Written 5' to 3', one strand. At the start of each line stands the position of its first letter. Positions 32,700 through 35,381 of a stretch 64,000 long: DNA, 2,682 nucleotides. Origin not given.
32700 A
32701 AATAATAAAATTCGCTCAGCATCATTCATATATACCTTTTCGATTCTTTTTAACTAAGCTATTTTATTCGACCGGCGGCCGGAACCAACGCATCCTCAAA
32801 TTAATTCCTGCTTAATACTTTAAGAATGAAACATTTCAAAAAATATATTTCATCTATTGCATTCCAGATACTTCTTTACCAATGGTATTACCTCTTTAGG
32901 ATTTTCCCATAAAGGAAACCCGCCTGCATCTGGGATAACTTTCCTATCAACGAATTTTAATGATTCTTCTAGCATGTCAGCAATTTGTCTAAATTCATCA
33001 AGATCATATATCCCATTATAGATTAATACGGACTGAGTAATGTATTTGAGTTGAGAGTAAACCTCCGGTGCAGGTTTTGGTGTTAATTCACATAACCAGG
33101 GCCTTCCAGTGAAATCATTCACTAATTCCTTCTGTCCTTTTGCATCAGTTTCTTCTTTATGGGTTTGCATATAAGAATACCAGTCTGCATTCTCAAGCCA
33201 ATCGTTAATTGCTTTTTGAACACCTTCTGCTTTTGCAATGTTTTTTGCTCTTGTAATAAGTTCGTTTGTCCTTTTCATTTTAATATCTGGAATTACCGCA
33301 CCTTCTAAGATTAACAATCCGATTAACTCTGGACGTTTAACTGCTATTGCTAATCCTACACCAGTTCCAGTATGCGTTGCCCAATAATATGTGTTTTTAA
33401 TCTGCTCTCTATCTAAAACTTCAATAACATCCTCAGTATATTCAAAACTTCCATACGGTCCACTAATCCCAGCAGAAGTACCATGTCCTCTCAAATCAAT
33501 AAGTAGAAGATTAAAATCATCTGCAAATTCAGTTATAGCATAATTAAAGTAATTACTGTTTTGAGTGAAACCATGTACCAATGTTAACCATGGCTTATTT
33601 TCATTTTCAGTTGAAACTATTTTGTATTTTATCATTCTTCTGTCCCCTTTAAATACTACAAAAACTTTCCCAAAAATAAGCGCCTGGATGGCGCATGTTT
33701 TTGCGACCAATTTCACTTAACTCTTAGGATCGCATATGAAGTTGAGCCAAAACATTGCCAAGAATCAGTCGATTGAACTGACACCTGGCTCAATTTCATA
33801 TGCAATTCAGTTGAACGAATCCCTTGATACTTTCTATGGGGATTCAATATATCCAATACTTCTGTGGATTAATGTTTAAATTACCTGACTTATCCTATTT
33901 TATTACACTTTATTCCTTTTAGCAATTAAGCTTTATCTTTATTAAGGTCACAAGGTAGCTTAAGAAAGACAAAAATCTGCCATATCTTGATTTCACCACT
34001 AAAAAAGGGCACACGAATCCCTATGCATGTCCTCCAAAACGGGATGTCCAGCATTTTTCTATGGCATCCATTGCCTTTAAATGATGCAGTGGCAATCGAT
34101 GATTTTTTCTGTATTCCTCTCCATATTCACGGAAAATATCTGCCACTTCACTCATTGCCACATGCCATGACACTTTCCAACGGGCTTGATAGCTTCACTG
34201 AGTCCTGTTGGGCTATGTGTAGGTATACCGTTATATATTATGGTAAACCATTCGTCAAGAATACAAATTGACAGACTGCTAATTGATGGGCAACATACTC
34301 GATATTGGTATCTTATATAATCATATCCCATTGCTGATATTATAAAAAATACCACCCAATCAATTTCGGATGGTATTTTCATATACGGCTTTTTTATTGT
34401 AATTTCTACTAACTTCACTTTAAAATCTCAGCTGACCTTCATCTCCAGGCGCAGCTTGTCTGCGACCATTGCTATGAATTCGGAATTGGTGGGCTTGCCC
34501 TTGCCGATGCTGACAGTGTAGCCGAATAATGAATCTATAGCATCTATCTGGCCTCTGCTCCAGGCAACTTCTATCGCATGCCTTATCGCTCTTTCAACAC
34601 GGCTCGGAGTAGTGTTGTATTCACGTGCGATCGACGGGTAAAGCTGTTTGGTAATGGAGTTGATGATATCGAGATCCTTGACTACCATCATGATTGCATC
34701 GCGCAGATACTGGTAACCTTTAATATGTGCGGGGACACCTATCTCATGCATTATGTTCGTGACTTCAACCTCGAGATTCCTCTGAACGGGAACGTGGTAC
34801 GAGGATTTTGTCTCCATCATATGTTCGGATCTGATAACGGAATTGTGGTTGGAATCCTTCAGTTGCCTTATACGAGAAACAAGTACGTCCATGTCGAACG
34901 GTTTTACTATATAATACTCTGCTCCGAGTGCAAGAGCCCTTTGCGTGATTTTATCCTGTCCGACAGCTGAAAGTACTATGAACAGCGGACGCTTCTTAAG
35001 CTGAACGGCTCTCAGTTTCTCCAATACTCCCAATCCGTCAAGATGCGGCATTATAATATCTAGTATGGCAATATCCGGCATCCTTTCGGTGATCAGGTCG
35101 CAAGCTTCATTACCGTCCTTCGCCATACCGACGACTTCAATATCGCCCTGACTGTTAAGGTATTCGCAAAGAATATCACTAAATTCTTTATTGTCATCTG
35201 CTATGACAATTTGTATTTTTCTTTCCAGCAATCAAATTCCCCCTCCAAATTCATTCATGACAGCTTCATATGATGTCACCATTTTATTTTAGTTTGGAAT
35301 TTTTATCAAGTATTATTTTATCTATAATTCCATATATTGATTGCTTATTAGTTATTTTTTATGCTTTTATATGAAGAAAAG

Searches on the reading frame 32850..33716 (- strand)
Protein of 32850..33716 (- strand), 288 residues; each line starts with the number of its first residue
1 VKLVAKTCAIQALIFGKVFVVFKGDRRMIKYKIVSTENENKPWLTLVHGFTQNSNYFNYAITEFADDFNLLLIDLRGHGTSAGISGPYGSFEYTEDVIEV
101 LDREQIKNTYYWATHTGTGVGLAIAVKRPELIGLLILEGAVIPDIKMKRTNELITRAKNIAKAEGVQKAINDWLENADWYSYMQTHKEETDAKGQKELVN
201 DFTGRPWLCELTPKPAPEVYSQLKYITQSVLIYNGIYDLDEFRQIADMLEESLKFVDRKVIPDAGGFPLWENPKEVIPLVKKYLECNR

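Call 57: search_protein_families(library=pfam, proteins=[window:32850-33716:-], max_evalue=0.01)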
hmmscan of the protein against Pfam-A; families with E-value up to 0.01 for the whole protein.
window:32850-33716:- (288 aa): 3 families
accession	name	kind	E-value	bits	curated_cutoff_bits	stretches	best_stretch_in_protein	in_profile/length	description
PF00561.26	Abhydrolase_1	-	4.8e-10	39.9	25.8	1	42-192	1-153/245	alpha/beta hydrolase fold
PF12146.15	Hydrolase_4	-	1.7e-09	37.8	27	1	40-201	3-166/239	Serine aminopeptidase, S33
PF12697.13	Abhydrolase_6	-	8.3e-08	33.6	26.3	1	46-277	3-215/217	Alpha/beta hydrolase family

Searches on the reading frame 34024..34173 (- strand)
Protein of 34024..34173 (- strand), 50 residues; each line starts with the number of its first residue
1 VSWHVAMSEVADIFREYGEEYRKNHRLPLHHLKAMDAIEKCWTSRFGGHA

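Call 57: search_protein_families(library=pfam, proteins=[window:34024-34173:-], max_evalue=0.01)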
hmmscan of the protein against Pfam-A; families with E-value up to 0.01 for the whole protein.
seq(50 aa): 1 family
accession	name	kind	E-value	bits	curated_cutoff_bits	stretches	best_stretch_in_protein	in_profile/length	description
PF14319.11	Zn_Tnp_IS91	-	4e-06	27.2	26.3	1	13-49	1-37/90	Transposase zinc-binding domain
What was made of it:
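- On REP/BIME or MITE-like dispersed palindromic element: Only an IS91 Zn-finger remnant was noticed, at 34021-34173 (call 57).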

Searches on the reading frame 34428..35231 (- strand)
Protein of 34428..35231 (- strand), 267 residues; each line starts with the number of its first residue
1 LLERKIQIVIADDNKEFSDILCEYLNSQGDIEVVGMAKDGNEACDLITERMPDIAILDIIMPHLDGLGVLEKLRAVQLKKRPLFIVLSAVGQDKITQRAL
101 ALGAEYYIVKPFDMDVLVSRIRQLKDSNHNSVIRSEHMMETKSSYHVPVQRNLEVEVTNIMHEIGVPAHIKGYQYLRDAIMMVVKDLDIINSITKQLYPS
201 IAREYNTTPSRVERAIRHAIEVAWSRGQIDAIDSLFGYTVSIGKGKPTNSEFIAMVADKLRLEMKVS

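Call 12: find_encoding_contigs(protein=window:34428-35231:-, flank=3000, max_places=10)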
Protein window:34428-35231:- (267 aa): 7 contigs read that carry it; 5 places shown.
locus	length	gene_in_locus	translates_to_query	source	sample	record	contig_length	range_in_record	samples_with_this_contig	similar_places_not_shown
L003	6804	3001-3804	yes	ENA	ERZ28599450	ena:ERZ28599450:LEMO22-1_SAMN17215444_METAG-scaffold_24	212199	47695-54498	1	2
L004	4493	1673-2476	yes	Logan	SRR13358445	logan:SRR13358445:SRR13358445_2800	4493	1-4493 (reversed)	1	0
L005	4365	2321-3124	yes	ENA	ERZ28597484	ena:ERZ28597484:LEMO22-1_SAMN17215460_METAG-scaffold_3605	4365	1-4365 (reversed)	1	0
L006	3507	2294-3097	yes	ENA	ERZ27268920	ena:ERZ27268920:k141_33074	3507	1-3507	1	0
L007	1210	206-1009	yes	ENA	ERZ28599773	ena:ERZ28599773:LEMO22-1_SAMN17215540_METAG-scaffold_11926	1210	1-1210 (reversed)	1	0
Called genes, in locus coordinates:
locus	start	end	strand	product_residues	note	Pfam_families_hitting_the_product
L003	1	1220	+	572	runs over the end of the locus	PF02463:SMC_N, PF13476:AAA_23 (faint)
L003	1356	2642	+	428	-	PF05580:Peptidase_S55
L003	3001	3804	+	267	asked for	PF00072:Response_reg, PF08769:Spo0A_C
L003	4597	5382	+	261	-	PF00561:Abhydrolase_1, PF12146:Hydrolase_4, PF12697:Abhydrolase_6 (weak)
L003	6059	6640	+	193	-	-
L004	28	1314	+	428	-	PF05580:Peptidase_S55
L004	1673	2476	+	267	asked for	PF00072:Response_reg, PF08769:Spo0A_C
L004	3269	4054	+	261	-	PF00561:Abhydrolase_1, PF12146:Hydrolase_4, PF12697:Abhydrolase_6 (weak)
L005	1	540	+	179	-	?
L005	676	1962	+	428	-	PF05580:Peptidase_S55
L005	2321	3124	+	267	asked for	PF00072:Response_reg, PF08769:Spo0A_C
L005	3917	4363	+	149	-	?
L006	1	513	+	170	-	?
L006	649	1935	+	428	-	PF05580:Peptidase_S55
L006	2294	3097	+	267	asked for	PF00072:Response_reg, PF08769:Spo0A_C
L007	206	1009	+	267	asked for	PF00072:Response_reg, PF08769:Spo0A_C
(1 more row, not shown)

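Call 57: search_protein_families(library=pfam, proteins=[window:34428-35231:-], max_evalue=0.01)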
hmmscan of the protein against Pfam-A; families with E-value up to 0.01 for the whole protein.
window:34428-35231:- (267 aa): 2 families
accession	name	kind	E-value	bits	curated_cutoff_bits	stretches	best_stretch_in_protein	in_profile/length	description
PF08769.17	Spo0A_C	-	2.4e-46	156.4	25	1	157-260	1-104/104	Sporulation initiation factor Spo0A C terminal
PF00072.30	Response_reg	-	1e-22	80.9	30.2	1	8-122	1-111/111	Response regulator receiver domain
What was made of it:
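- Checked: ORF 34428-35231(-) matches Response_reg plus Spo0A_C at 2e-46 (call 57).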
